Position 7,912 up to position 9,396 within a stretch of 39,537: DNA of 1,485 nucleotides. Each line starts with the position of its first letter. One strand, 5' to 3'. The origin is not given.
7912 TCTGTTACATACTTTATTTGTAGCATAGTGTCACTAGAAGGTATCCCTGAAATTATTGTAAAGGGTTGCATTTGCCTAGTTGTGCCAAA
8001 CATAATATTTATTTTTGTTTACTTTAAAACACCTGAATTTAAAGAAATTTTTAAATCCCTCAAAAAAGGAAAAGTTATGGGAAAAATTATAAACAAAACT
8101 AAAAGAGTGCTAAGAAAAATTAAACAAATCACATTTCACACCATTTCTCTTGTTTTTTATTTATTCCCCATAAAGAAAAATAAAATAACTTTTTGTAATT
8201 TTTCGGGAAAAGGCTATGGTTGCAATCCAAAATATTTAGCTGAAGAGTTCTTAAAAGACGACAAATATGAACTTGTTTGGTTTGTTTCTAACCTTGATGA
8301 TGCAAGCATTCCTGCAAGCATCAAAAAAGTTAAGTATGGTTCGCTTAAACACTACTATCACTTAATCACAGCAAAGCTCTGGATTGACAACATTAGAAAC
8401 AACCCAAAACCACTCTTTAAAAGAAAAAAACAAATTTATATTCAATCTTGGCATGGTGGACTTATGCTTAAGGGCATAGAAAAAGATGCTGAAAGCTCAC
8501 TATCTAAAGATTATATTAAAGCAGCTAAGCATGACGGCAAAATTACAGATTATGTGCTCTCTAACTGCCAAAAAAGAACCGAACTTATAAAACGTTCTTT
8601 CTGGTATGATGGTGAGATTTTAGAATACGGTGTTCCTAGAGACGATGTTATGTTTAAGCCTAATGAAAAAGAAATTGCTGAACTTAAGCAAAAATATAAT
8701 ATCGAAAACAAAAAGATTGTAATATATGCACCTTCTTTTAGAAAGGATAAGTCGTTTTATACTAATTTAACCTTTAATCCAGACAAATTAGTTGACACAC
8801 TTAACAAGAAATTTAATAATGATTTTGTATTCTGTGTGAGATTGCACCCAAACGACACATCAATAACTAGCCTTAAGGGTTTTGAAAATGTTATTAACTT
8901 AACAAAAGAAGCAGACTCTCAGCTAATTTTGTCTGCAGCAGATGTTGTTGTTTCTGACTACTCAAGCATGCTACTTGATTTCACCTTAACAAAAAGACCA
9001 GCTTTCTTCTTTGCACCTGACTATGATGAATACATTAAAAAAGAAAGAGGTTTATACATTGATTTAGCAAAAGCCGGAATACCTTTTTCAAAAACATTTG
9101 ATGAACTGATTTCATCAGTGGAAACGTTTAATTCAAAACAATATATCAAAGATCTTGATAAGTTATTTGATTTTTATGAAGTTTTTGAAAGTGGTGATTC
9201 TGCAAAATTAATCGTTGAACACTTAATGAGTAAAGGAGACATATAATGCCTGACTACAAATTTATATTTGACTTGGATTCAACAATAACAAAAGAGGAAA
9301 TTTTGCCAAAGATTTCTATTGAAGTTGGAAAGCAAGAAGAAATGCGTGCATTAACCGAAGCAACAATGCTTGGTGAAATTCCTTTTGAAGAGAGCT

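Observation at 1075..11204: Accessory glycopolymer locus lacks the canonical initiation, activation and export genes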

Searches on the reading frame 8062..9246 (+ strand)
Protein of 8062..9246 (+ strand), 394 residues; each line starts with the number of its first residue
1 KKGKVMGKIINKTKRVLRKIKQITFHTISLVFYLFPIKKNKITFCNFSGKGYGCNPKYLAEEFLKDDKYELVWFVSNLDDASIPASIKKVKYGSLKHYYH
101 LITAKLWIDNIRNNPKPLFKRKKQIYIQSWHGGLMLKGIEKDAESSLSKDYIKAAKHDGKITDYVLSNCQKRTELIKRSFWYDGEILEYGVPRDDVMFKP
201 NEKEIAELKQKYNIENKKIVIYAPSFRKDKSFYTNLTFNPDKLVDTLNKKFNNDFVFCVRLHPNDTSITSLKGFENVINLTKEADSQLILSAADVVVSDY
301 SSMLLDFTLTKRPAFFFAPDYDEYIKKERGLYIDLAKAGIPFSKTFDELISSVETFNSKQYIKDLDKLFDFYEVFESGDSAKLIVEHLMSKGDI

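Call 59: search_solved_structures(query=window:8062-9246:+, max_evalue=0.001, show_alignments=1)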
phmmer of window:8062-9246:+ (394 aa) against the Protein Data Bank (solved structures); distinct sequences matched with E-value up to 0.001: 5.
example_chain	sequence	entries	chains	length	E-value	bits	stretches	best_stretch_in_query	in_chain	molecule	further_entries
3l7i_A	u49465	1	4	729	1.9e-43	152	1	34-380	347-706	Teichoic acid biosynthesis protein F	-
3l7j_A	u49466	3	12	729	1.8e-42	148.8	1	34-380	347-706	Teichoic acid biosynthesis protein F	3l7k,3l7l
3l7m_A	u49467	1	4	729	4.3e-42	147.6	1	34-380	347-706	Teichoic acid biosynthesis protein F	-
8qoy_A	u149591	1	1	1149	1.6e-25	93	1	36-393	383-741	TagF-like capsule polymerase Cps3D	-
8va1_A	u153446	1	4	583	1.7e-10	43.5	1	21-387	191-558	Teichoic acid ribitol-phosphate polymerase TarL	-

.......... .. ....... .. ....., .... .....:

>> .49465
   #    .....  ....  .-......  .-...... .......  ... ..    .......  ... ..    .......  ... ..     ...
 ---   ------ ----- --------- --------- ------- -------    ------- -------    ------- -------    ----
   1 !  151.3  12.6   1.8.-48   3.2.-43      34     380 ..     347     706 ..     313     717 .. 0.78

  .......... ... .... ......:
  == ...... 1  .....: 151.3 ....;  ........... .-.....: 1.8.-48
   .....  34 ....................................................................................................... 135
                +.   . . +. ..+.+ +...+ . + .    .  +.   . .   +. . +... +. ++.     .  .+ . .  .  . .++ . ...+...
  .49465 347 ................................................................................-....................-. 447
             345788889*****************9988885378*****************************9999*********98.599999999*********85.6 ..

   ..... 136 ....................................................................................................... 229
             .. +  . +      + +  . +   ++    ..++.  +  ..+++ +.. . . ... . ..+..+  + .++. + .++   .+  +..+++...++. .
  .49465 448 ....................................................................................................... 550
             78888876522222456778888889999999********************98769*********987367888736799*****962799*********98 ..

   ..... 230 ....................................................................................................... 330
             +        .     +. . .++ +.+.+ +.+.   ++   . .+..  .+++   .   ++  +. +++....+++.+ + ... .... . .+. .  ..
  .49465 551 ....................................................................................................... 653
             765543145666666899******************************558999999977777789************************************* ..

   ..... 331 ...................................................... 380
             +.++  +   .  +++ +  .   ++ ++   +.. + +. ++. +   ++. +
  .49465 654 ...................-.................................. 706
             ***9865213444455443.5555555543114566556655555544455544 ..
